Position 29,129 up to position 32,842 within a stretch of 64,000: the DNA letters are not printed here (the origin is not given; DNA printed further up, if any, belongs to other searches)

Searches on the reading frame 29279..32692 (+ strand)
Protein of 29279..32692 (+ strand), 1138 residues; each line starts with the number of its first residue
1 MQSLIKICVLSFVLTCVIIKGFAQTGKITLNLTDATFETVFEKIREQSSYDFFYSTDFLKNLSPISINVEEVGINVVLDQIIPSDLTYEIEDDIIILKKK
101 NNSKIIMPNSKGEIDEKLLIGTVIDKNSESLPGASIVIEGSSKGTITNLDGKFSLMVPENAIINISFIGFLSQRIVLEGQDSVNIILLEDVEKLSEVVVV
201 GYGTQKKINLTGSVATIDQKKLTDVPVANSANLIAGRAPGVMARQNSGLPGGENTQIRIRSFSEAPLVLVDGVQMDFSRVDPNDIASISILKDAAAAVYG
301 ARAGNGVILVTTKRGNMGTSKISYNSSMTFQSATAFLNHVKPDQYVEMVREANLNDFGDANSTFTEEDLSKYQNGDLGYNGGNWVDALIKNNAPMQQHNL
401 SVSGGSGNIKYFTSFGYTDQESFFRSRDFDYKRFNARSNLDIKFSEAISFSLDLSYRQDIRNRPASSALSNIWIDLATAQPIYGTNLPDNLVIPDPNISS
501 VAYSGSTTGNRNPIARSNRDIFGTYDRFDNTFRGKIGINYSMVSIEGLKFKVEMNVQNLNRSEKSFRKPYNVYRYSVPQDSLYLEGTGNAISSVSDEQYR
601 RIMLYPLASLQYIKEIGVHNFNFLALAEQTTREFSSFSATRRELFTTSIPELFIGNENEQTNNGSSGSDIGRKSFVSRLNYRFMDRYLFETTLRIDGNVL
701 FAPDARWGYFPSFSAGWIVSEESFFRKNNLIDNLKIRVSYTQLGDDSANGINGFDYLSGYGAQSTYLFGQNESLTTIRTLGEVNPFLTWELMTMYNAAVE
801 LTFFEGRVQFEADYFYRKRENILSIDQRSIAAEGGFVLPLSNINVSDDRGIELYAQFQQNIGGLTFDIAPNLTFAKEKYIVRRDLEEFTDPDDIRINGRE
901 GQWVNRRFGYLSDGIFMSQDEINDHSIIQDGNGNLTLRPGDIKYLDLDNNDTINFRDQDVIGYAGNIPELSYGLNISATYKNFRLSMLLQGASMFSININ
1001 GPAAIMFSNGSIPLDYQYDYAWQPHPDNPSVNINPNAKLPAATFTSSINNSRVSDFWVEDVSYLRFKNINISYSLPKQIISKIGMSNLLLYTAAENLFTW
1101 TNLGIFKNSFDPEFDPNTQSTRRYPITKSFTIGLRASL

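Call 5: search_protein_families(library=pfam, proteins=[window:29279-32692:+], max_evalue=0.01)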
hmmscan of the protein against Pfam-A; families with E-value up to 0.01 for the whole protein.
window:29279-32692:+ (1138 aa): 4 families
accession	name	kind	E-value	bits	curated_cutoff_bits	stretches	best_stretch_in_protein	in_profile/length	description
PF07715.20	Plug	-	1.6e-17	64.4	23.9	1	207-307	2-107/107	TonB-dependent Receptor Plug Domain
PF13715.12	CarbopepD_reg_2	-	8.1e-16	58.3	32.2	1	121-199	3-88/88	CarboxypepD_reg-like domain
PF13620.12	CarboxypepD_reg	-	1.5e-07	32.1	32.3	1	121-180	4-73/82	Carboxypeptidase regulatory-like domain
PF07660.19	STN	-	6.8e-05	23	28.4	0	50-100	1-52/52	Secretin and TonB N terminus short domain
